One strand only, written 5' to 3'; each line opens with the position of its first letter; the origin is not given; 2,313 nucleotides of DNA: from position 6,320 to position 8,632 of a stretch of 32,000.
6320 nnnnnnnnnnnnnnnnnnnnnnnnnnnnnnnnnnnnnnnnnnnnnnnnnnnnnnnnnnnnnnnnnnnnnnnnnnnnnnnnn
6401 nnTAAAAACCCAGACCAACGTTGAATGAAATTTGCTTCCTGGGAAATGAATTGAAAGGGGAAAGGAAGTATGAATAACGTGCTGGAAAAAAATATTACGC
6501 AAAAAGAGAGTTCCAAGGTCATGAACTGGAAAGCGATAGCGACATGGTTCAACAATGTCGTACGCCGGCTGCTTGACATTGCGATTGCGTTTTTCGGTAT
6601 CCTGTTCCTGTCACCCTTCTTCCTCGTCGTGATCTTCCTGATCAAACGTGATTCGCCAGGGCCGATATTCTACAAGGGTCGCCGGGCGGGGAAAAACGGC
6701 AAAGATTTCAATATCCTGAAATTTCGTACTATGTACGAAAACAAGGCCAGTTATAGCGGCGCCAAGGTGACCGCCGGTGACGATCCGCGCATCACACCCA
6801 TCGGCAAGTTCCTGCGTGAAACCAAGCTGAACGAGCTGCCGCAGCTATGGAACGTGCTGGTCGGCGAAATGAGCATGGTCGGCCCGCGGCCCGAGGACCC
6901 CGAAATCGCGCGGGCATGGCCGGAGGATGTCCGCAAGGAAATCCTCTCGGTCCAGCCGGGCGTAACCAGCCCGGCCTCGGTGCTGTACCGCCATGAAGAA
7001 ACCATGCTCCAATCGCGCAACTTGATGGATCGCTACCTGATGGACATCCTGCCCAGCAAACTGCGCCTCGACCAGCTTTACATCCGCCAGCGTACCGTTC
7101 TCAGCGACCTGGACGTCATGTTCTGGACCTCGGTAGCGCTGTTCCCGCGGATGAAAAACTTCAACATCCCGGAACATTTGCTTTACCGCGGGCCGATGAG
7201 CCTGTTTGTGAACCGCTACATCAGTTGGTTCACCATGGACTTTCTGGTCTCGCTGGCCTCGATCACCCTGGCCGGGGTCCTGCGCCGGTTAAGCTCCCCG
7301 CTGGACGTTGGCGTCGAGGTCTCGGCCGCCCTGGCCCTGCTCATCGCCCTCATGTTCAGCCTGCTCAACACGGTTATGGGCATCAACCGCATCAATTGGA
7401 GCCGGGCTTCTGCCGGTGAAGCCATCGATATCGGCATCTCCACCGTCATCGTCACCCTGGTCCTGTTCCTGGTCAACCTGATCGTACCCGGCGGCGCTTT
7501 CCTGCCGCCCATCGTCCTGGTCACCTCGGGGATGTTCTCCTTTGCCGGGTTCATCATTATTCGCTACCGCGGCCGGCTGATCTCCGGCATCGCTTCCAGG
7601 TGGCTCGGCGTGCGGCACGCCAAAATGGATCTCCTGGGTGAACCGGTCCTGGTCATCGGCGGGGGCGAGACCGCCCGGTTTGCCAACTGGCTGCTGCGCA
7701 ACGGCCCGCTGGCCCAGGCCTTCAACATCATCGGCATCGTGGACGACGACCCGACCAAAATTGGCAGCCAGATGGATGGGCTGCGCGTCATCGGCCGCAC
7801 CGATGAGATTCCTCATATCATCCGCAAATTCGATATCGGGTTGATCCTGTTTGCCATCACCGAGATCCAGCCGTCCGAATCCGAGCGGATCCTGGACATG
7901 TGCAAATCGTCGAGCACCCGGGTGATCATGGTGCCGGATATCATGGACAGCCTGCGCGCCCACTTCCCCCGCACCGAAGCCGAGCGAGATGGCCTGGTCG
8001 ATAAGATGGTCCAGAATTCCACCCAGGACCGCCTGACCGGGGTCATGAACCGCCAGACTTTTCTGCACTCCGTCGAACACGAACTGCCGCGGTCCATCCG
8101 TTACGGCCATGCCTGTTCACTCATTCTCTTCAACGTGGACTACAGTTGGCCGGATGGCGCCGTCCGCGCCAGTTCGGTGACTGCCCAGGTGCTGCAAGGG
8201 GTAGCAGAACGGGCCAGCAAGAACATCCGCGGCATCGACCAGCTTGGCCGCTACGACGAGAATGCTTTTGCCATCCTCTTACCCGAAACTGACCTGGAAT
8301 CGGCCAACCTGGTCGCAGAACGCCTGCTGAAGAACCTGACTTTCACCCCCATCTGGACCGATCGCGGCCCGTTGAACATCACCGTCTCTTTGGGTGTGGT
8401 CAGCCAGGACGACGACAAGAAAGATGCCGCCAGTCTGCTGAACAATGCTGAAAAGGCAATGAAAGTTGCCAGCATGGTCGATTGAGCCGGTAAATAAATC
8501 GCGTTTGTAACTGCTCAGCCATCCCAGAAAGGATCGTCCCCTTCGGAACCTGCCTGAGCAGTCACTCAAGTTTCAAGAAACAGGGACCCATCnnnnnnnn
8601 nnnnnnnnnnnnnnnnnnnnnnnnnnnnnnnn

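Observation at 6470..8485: Initiating phosphoglycosyl transferase in a permuted order, fused to a degenerate GGDEF domain that keeps an I-site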

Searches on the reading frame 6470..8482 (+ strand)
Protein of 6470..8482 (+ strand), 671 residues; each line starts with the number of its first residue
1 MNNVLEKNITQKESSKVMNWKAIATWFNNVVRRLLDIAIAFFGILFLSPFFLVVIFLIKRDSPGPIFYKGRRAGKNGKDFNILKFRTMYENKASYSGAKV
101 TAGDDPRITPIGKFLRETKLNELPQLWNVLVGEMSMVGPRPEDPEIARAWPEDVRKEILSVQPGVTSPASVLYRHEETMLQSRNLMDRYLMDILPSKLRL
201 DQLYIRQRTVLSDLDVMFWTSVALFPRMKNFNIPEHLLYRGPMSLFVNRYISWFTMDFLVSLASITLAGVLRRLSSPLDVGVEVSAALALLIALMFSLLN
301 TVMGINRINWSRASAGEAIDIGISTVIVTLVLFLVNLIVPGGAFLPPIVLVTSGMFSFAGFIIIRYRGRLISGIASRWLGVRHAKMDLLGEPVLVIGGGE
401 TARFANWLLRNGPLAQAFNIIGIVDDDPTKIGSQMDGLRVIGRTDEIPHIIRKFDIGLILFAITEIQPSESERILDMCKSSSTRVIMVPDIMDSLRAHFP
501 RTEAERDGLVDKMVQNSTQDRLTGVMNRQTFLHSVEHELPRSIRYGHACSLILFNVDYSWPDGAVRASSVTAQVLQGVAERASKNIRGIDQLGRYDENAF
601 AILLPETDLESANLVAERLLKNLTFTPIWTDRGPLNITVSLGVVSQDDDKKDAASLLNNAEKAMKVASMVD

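Call 3: search_protein_families(library=pfam, proteins=[window:6470-8482:+], max_evalue=1)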
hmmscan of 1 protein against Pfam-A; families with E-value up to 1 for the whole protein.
window:6470-8482:+ (671 aa): 4 families
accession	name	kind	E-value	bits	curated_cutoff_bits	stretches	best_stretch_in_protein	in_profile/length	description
PF02397.22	Bac_transf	-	4.7e-54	183.1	27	1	32-224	1-177/179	Bacterial sugar transferase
PF00990.26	GGDEF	-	2.1e-20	73.6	23.8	1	518-667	2-154/161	Diguanylate cyclase, GGDEF domain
PF13727.12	CoA_binding_3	-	1e-05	26.1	25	1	304-488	4-174/175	CoA-binding domain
PF15190.11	TMEM251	-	0.15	12.6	27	1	12-58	43-89/131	Transmembrane protein 251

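Call 4: search_protein_families(library=ncbifam, proteins=[window:6470-8482:+], max_evalue=1)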
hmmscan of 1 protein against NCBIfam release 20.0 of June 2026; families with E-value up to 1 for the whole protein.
window:6470-8482:+ (671 aa): 36 families (the best 25 are shown)
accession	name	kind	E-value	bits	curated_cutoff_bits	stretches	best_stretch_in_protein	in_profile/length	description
TIGR03025.1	EPS_sugtrans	subfamily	1.8e-78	264.8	295.55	2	24-225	250-439/445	exopolysaccharide biosynthesis polyprenyl glycosylphosphotransferase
TIGR03023.1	WcaJ_sugtrans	equivalog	4.9e-68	230.5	410.75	2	25-225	256-447/453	undecaprenyl-phosphate glucose phosphotransferase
TIGR03022.1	WbaP_sugtrans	subfamily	1.4e-49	169.6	403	2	27-190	254-429/456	undecaprenyl-phosphate galactose phosphotransferase WbaP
TIGR03013.1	EpsB_2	subfamily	3.2e-47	161.6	393.35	2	26-220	249-432/443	TIGR03013 family XrtA/PEP-CTERM system glycosyltransferase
NF052601.1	undeca_RfbP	equivalog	7.2e-38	130.2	330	1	9-226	21-238/244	undecaprenyl-phosphate galactose phosphotransferase family protein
NF050817.1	PolSacchBiosHfsE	equivalog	3.7e-37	128.2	750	1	28-142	268-382/467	polysaccharide biosynthesis protein HfsE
NF041877.1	EPS_EpsZ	equivalog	9.3e-34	116.8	800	2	30-174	264-417/459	exopolysaccharide biosynthesis polyisoprenyl-phosphate hexose-1-phosphate transferase EpsZ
NF007518.0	PRK10124.1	equivalog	1.3e-30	106.5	684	1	27-221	269-454/464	undecaprenyl-phosphate glucose phosphotransferase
NF045514.1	glycotran_HepC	equivalog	1.2e-24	86.8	140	1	27-141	112-211/220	heterocyst development glycosyltransferase HepC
NF011751.0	PRK15204.1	equivalog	4.8e-23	81.5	907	1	26-175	274-435/476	undecaprenyl-phosphate galactose phosphotransferase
TIGR00254.1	GGDEF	domain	1.1e-20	74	37.4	1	516-667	4-156/168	diguanylate cyclase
NF038266.1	diguan_SiaD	equivalog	4.4e-20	72.1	290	1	511-666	88-243/252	biofilm regulation diguanylate cyclase SiaD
NF007135.0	PRK09581.1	equivalog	2.7e-19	69.3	474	1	510-667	285-444/457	PleD family two-component system response regulator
NF047654.1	DiguCycDgcRLepto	equivalog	2.4e-14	52.9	500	1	508-664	124-282/295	diguanylate cyclase DgcR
NF007380.0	PRK09894.1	equivalog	6.2e-14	52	256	1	515-664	127-273/296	diguanylate cyclase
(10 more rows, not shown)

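Call 6: find_homologous_proteins(query=window:6470-8482:+, max_evalue=0.00001)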
Query window:6470-8482:+ (671 aa): 3045 proteins with E <= 0.00001 among 8000 candidates; the best 120 are listed.
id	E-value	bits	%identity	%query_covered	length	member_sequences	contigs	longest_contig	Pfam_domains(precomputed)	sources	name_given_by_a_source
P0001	0.0e+0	1495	100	100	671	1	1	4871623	PF13727.13,PF02397.23,PF00990.27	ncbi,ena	-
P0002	0.0e+0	1187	76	100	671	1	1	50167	PF13727.13,PF02397.23,PF00990.27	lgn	-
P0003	0.0e+0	1182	76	100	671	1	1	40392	PF13727.13,PF02397.23,PF00990.27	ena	-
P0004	0.0e+0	1143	74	100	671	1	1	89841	PF13727.13,PF02397.23,PF00990.27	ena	-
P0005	7.8e-296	1001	65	100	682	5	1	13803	PF13727.13,PF02397.23,PF00990.27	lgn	-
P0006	2.5e-286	969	62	100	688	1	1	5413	PF13727.13,PF02397.23,PF00990.27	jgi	jgi:diguanylate cyclase (GGDEF)-like protein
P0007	5.6e-283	958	64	95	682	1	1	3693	PF13727.13,PF02397.23,PF00990.27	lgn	-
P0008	6.1e-282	955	61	99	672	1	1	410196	PF13727.13,PF02397.23,PF00990.27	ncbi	-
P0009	7.2e-270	915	61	99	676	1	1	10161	PF13727.13,PF02397.23,PF00990.27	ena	-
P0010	7.3e-270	915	60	99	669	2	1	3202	PF13727.13,PF02397.23,PF00990.27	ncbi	-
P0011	1.8e-265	901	59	98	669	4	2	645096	PF02397.23,PF00990.27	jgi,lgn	jgi:diguanylate cyclase (GGDEF)-like protein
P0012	2.4e-265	900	57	99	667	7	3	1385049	PF13727.13,PF02397.23,PF00990.27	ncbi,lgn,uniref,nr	ncbi:sugar transferase [Thermanaerothrix daxensis]|uniref:sugar transferase n=1 Tax=Thermanaerothrix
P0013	4.3e-264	896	57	99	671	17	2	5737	PF13727.13,PF02397.23,PF00990.27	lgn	-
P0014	2.4e-263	894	57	99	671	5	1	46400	PF13727.13,PF02397.23,PF00990.27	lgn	-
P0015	1.4e-262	891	59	99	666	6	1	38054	PF13727.13,PF02397.23,PF00990.27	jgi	-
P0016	1.2e-260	885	57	99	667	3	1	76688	PF13727.13,PF02397.23,PF00990.27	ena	-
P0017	2.6e-253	860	56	100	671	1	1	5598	PF13727.13,PF02397.23,PF00990.27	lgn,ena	-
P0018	4.9e-253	859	56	99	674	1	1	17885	PF13727.13,PF02397.23,PF00990.27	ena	-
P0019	4.3e-249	846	55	100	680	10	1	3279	PF13727.13,PF02397.23,PF00990.27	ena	-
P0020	3.5e-244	830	55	97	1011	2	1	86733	PF10111.15,PF13506.14,PF13641.13,PF02397.23,PF00990.27,PF00535.33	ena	-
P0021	3.8e-243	827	56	95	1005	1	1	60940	PF13727.13,PF13506.14,PF13641.13,PF02397.23,PF00990.27,PF00535.33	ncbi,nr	ncbi:MAG TPA: sugar transferase [Anaerolineaceae bacterium]|nr:sugar transferase [Anaerolineaceae ba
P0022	1.0e-242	825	56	96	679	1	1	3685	PF13727.13,PF02397.23,PF00990.27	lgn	-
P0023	7.9e-241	819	55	96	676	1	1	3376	PF13727.13,PF02397.23,PF00990.27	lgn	-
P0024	5.0e-236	803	54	95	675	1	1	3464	PF13727.13,PF02397.23,PF00990.27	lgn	-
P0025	1.7e-235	802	53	96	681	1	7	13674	PF13727.13,PF02397.23,PF00990.27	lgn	-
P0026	2.8e-234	798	55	95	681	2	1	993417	PF13727.13,PF02397.23,PF00990.27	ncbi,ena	-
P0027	4.3e-233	794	55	93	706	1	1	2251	PF13727.13,PF02397.23,PF00990.27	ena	-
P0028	4.9e-233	793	52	97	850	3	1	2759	PF02397.23,PF00990.27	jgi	-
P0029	7.9e-233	793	54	96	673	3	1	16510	PF13727.13,PF02397.23,PF00990.27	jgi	jgi:diguanylate cyclase (GGDEF)-like protein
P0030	1.4e-232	792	55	94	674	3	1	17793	PF13727.13,PF02397.23,PF00990.27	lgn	-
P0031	2.6e-232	791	55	93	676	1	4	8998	PF13727.13,PF02397.23,PF00990.27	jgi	jgi:diguanylate cyclase (GGDEF)-like protein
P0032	4.1e-232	790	54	95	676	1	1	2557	PF13727.13,PF02397.23,PF00990.27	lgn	-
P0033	6.2e-232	790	54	94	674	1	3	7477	PF13727.13,PF02397.23,PF00990.27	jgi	jgi:diguanylate cyclase (GGDEF)-like protein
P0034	4.0e-231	787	55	94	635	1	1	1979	PF02397.23,PF00990.27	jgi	jgi:diguanylate cyclase (GGDEF)-like protein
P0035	5.5e-231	787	54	94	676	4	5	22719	PF13727.13,PF02397.23,PF00990.27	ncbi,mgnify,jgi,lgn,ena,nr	ncbi:MAG: diguanylate cyclase [Chloroflexi bacterium]|mgnify:CR=1 FL=1|nr:diguanylate cyclase [Chlor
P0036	1.5e-230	785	53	94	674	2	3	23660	PF13727.13,PF02397.23,PF00990.27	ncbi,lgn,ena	-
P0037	3.2e-230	784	54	94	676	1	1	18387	PF13727.13,PF02397.23,PF00990.27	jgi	jgi:diguanylate cyclase (GGDEF)-like protein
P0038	3.5e-229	781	52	95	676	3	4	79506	PF02397.23,PF00990.27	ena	-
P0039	4.7e-229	780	53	96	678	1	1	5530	PF02397.23,PF00990.27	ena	-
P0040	9.7e-229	779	55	94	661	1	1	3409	PF13727.13,PF02397.23,PF00990.27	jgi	jgi:diguanylate cyclase (GGDEF)-like protein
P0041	3.1e-228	778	55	91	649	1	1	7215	PF13727.13,PF02397.23,PF00990.27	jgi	jgi:diguanylate cyclase (GGDEF)-like protein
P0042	6.3e-228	777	52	99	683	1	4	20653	PF13727.13,PF02397.23,PF00990.27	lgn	-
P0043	9.9e-228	776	51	98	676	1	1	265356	PF13727.13,PF02397.23,PF00990.27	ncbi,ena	-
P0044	1.8e-226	772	54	93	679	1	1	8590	PF13727.13,PF02397.23,PF00990.27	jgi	jgi:diguanylate cyclase (GGDEF)-like protein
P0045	3.1e-226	771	53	96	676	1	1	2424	PF13727.13,PF02397.23,PF00990.27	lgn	-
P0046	4.3e-226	770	54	92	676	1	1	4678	PF13727.13,PF02397.23,PF00990.27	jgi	jgi:diguanylate cyclase (GGDEF)-like protein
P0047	8.5e-226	770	53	94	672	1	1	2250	PF13727.13,PF02397.23,PF00990.27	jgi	jgi:diguanylate cyclase (GGDEF)-like protein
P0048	9.2e-226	769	54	93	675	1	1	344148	PF13727.13,PF02397.23,PF00990.27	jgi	jgi:diguanylate cyclase (GGDEF)-like protein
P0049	3.0e-225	768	53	97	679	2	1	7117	PF13727.13,PF02397.23,PF00990.27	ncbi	-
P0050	8.0e-225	766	54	92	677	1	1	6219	PF13727.13,PF02397.23,PF00990.27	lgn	-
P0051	3.6e-224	764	53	93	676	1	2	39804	PF13727.13,PF02397.23,PF00990.27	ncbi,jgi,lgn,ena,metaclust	metaclust:\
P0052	7.8e-224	763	53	93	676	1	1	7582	PF13727.13,PF02397.23,PF00990.27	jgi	jgi:diguanylate cyclase (GGDEF)-like protein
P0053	1.3e-223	762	52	92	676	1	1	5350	PF13727.13,PF02397.23,PF00990.27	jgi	jgi:diguanylate cyclase (GGDEF)-like protein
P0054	1.6e-223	762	52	97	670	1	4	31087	PF02397.23,PF00990.27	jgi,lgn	-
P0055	3.4e-222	758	53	93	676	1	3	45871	PF13727.13,PF02397.23,PF00990.27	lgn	-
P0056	9.8e-221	753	53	92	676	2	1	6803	PF13727.13,PF02397.23,PF00990.27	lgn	-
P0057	1.7e-220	752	50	98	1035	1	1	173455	PF13506.14,PF13641.13,PF02397.23,PF00990.27,PF00535.33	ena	-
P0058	3.0e-220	751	51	96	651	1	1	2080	PF13727.13,PF02397.23,PF00990.27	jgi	jgi:diguanylate cyclase (GGDEF)-like protein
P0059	5.4e-220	750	50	97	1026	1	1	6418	PF13506.14,PF13641.13,PF02397.23,PF00990.27,PF00535.33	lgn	-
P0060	5.5e-219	747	50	99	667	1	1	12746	PF13727.13,PF02397.23,PF00990.27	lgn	-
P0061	8.1e-219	746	50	99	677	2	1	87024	PF13727.13,PF02397.23,PF00990.27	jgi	jgi:diguanylate cyclase (GGDEF)-like protein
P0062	1.0e-218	746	51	96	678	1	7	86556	PF13727.13,PF02397.23,PF00990.27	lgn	-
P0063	2.6e-218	745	51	98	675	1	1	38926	PF13727.13,PF02397.23,PF00990.27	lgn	-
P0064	6.0e-218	744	51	96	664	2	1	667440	PF13727.13,PF02397.23,PF00990.27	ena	-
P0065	1.3e-217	742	51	96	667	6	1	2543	PF02397.23,PF00990.27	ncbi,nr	ncbi:sugar transferase [bacterium]|nr:sugar transferase [bacterium]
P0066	8.4e-217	740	52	94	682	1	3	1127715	PF13727.13,PF02397.23,PF00990.27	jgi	jgi:diguanylate cyclase (GGDEF)-like protein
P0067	3.4e-216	738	49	100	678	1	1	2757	PF02397.23,PF00990.27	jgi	jgi:diguanylate cyclase (GGDEF)-like protein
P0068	6.2e-216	737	49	96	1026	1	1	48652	PF13727.13,PF13506.14,PF13641.13,PF02397.23,PF00990.27,PF00535.33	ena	-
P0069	1.3e-215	736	52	95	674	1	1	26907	PF13727.13,PF02397.23,PF00990.27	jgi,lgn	-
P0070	1.0e-213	730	50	98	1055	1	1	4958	PF13727.13,PF13506.14,PF13641.13,PF02397.23,PF00990.27,PF00535.33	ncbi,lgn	-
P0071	1.8e-210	719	47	99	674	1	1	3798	PF02397.23,PF00990.27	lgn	-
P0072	4.6e-207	708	47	99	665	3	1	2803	PF13727.13,PF02397.23,PF00990.27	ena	-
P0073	1.7e-206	706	47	98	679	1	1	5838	PF13727.13,PF02397.23,PF00990.27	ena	-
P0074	1.3e-200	686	47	96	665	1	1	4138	PF13727.13,PF02397.23,PF00990.27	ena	-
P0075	1.1e-199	683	45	98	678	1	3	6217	PF02397.23,PF00990.27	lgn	-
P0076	8.6e-198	677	53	85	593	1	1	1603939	PF13727.13,PF02397.23,PF00990.27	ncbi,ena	-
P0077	8.0e-191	654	44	98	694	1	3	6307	PF13727.13,PF02397.23,PF00990.27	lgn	-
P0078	2.7e-189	649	56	73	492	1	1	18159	PF02397.23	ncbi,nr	ncbi:MAG TPA: sugar transferase, partial [Anaerolineaceae bacterium]|nr:sugar transferase [Anaerolin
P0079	2.3e-188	646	46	95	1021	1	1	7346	PF10111.15,PF13506.14,PF13641.13,PF02397.23,PF00990.27,PF00535.33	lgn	-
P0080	5.0e-188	645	45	99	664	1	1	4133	PF13727.13,PF02397.23,PF00990.27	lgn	-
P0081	1.1e-175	604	69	58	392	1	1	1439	PF13727.13,PF00990.27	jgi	jgi:diguanylate cyclase (GGDEF)-like protein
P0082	4.6e-171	589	44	90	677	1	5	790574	PF02397.23,PF00990.27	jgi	jgi:diguanylate cyclase (GGDEF)-like protein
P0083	2.4e-170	586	53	71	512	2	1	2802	PF02397.23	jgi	jgi:lipopolysaccharide/colanic/teichoic acid biosynthesis glycosyltransferase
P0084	4.2e-170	586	52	73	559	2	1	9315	PF13727.13,PF02397.23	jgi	jgi:lipopolysaccharide/colanic/teichoic acid biosynthesis glycosyltransferase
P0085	1.1e-168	581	52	70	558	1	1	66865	PF13727.13,PF02397.23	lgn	-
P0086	2.1e-168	580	51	71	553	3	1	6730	PF13727.13,PF02397.23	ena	-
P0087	2.2e-168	580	50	75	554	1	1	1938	PF13727.13,PF02397.23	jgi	jgi:lipopolysaccharide/colanic/teichoic acid biosynthesis glycosyltransferase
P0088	5.6e-168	578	51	75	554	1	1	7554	PF13727.13,PF02397.23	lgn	-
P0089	2.3e-167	576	52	71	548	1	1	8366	PF13727.13,PF02397.23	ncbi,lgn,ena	-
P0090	1.2e-166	574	53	70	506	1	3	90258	PF02397.23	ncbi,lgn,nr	ncbi:MAG: sugar transferase [Chloroflexi bacterium]|nr:sugar transferase [Chloroflexota bacterium] M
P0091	1.6e-166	574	52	70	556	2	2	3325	PF13727.13,PF02397.23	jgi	jgi:lipopolysaccharide/colanic/teichoic acid biosynthesis glycosyltransferase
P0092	2.8e-166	573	53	70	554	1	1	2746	PF13727.13,PF02397.23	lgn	-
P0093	4.5e-166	572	52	74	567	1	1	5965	PF02397.23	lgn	-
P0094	9.9e-166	571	51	76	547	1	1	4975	PF02397.23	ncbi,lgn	-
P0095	1.8e-165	570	52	71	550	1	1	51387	PF13727.13,PF02397.23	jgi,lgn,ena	-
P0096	2.1e-164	567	52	70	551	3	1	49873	PF13727.13,PF02397.23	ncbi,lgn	-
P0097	2.8e-164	566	51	71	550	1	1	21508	PF13727.13,PF02397.23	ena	-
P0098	9.7e-164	564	49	72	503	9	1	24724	PF13727.13,PF02397.23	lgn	-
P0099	1.1e-163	564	53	70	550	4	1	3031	PF13727.13,PF02397.23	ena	-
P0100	1.1e-163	564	48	79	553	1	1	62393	PF13727.13,PF02397.23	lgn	-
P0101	1.1e-163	564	50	78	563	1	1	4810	PF02397.23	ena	-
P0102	1.6e-163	564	53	70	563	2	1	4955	PF13727.13,PF02397.23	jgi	jgi:lipopolysaccharide/colanic/teichoic acid biosynthesis glycosyltransferase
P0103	3.1e-163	563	51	73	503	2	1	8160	PF13727.13,PF02397.23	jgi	jgi:lipopolysaccharide/colanic/teichoic acid biosynthesis glycosyltransferase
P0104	5.8e-163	562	46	79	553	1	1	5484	PF13727.13,PF02397.23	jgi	jgi:lipopolysaccharide/colanic/teichoic acid biosynthesis glycosyltransferase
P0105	5.8e-163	562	51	70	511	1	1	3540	PF13727.13,PF02397.23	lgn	-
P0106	7.4e-163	562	53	70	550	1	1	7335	PF13727.13,PF02397.23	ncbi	ncbi:MAG: sugar transferase [Candidatus Promineifilaceae bacterium]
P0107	9.2e-163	561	51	70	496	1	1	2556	PF13727.13,PF02397.23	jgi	-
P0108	1.3e-162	561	48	77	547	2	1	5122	PF02397.23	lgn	-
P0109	1.3e-162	561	51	70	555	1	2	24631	PF13727.13,PF02397.23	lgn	-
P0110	1.5e-162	561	51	71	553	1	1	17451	PF13727.13,PF02397.23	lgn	-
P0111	1.9e-162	560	52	72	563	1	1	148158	PF13727.13,PF02397.23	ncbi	ncbi:MAG: sugar transferase [Chloroflexota bacterium]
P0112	1.9e-162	560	54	70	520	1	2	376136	PF13727.13,PF02397.23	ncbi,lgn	-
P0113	2.0e-162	560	50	72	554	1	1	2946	PF13727.13,PF02397.23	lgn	-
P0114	2.1e-162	560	50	71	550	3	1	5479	PF02397.23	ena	-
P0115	2.2e-162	560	52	71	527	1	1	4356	PF13727.13,PF02397.23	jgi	jgi:lipopolysaccharide/colanic/teichoic acid biosynthesis glycosyltransferase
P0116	2.6e-162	560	51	71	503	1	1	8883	PF13727.13,PF02397.23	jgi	jgi:lipopolysaccharide/colanic/teichoic acid biosynthesis glycosyltransferase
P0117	3.2e-162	559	51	72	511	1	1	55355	PF02397.23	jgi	jgi:lipopolysaccharide/colanic/teichoic acid biosynthesis glycosyltransferase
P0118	8.8e-162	558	50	75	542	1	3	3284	PF02397.23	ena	-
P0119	8.8e-162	558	48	77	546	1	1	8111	PF02397.23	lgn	-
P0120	1.2e-161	558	48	77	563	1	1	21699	PF13727.13,PF02397.23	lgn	-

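Call 28: find_related_loci(query=window:6470-8482:+, collection=genome_contigs, flank=10000)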
Query window:6470-8482:+ (671 aa) in genome_contigs; peptide patterns used: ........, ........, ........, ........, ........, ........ (x = any residue, [..] = any of these).
58 stretches matched a pattern; 7 encode a relative of the query (tblastn E <= 1e-3); 7 distinct loci.
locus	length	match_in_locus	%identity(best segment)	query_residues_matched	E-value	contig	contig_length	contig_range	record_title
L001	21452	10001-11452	48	20-499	6e-159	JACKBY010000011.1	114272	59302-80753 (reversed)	MAG: Promineifilum sp. isolate HK-STAS-CHLO-33 HK-STAS-CHLO-33_11, whole genome shotgun sequence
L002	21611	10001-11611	45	8-550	4e-158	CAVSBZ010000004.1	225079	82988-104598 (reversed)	MAG: uncultured Chloroflexia bacterium isolate MFD02979.bin.1.145 genome assembly, contig: contig_24469, whole genome sh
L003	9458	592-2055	49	28-506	1e-155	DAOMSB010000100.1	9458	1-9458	MAG TPA_asm: Promineifilum sp. isolate AMR_MDS_5793 NODE_1758_length_9458_cov_17.098267, whole genome shotgun sequence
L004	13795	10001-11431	49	28-496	2e-155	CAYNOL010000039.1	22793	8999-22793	MAG TPA_asm: uncultured Ardenticatenaceae bacterium isolate SRP193661_co1_185 genome assembly, contig: NODE_2337_length_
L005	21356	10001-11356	50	56-499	1e-154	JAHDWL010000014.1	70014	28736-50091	MAG: Anaerolineae bacterium isolate CHL10 NODE_981_length_70014_cov_7.754499, whole genome shotgun sequence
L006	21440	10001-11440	48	28-499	4e-158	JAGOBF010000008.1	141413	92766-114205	MAG: Promineifilum sp. isolate Go_SlAct_bin_419 Go_SlAct_239_length_141413_cov_7.227984, whole genome shotgun sequence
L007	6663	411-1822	48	28-499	6e-132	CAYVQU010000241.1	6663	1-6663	MAG TPA_asm: uncultured Anaerolineales bacterium isolate SRP077602_co7_51 genome assembly, contig: NODE_46854_length_666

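Call 29: find_encoding_contigs(protein=P0001, flank=3000, max_places=2)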
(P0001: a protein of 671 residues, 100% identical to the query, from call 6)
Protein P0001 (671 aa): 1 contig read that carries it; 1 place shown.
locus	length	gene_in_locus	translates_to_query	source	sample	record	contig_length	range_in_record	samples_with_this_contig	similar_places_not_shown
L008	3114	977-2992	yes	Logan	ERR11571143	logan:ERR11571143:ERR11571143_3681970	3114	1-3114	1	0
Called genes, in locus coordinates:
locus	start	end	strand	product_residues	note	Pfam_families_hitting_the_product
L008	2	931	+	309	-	?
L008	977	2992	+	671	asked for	PF02397:Bac_transf, PF13727:CoA_binding_3 (weak), PF00990:GGDEF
